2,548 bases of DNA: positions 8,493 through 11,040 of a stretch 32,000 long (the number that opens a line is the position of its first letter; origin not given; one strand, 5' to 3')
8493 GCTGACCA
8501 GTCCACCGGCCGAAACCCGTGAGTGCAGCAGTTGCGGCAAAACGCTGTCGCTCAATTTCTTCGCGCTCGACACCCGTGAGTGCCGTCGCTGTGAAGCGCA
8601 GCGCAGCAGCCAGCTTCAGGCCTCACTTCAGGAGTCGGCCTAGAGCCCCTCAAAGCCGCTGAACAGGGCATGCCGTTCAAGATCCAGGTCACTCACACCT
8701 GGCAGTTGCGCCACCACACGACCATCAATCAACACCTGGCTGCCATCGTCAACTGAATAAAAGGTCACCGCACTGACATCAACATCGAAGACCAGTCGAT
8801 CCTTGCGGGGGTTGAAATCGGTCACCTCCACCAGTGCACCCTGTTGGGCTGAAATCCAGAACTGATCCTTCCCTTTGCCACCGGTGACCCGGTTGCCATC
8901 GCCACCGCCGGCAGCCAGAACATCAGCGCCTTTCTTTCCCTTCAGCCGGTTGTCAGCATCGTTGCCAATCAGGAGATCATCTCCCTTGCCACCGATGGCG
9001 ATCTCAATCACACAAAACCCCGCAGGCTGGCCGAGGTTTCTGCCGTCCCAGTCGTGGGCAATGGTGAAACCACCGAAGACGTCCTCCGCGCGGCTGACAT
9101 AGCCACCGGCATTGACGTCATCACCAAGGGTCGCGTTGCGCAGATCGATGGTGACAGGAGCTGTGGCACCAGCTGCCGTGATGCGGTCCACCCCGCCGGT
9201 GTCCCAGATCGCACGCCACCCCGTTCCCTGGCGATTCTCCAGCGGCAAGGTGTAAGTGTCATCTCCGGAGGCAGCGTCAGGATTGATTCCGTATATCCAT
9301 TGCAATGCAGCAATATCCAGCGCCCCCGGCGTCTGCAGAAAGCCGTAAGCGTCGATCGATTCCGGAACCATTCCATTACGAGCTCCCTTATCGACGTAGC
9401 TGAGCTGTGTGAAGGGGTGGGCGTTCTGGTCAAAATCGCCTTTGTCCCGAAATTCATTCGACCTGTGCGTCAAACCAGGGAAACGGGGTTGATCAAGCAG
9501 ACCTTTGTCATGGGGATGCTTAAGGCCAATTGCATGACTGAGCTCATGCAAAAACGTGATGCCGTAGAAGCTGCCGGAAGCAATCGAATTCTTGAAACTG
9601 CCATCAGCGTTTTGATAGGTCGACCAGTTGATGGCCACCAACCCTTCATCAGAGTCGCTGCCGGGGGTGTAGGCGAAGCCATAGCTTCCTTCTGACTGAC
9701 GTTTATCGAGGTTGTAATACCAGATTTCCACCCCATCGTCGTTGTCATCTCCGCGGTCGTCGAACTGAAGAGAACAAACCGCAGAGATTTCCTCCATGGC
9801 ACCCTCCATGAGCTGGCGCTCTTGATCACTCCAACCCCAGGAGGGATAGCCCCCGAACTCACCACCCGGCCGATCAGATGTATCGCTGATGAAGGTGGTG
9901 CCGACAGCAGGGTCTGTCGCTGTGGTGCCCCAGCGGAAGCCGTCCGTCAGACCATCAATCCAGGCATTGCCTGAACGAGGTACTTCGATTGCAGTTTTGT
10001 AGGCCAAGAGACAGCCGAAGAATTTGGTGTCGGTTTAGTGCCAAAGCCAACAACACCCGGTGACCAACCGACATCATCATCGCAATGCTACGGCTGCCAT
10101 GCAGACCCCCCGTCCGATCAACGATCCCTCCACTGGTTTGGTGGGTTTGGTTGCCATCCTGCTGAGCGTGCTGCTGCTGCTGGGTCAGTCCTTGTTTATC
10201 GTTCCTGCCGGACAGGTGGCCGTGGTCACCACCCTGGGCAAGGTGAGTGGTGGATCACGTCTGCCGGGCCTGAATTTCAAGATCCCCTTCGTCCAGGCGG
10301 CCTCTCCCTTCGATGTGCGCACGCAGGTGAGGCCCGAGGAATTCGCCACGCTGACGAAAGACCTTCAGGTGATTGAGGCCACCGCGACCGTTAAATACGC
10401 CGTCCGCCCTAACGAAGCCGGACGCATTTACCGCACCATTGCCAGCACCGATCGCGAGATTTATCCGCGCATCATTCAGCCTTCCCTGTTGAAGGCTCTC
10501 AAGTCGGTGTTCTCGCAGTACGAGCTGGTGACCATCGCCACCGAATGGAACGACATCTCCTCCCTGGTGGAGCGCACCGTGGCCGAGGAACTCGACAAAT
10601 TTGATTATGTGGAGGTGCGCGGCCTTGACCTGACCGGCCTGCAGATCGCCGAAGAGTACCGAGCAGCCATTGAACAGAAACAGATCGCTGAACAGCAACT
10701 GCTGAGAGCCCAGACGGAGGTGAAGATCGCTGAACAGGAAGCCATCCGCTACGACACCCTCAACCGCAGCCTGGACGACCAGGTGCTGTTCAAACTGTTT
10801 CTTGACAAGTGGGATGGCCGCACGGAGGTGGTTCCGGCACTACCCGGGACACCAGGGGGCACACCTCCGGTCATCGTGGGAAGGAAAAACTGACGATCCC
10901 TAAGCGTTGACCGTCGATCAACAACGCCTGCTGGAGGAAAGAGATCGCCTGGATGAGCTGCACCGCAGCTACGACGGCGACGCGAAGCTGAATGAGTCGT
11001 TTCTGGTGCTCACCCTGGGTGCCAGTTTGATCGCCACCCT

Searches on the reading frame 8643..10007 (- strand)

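Call 114: search_protein_families(library=ncbifam, proteins=[window:8643-10007:-], max_evalue=0.00001)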
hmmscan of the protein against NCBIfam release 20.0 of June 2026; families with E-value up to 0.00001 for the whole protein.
window:8643-10007:- (455 aa): 4 families
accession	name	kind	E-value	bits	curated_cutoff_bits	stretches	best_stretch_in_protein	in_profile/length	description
NF035945.1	Zn_serralysin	subfamily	2.9e-28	99.3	500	2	60-310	78-317/462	serralysin family metalloprotease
NF051884.1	ProteaseSapA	equivalog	1.7e-17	63.4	1200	1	95-438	112-420/644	protease SapA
NF053766.1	ZapA_metallo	exception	4.2e-17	62.3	940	1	50-389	78-384/483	ZapA family metalloprotease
NF033943.0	RTX_toxin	subfamily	2.9e-06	25.8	1000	1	335-421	752-837/930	RTX family hemolysin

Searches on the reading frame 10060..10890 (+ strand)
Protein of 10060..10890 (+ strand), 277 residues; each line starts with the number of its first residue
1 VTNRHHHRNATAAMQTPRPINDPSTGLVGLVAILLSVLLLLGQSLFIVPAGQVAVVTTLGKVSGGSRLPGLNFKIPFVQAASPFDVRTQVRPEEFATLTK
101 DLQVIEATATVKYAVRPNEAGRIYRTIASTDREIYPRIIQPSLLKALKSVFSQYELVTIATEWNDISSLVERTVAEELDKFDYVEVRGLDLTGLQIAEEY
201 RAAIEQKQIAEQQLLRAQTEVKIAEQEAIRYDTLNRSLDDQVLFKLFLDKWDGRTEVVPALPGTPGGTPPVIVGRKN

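Call 114: search_protein_families(library=ncbifam, proteins=[window:10060-10890:+], max_evalue=0.00001)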
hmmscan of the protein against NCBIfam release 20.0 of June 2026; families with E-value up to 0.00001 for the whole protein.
window:10060-10890:+ (277 aa): 2 families
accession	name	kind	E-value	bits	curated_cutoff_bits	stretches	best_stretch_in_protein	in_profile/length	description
TIGR01932.1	hflC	equivalog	9.2e-13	47.7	134.4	1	31-180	6-147/318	protease modulator HflC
TIGR01933.1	hflK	equivalog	2.2e-08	33.8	159.4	1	46-223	2-174/261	FtsH protease activity modulator HflK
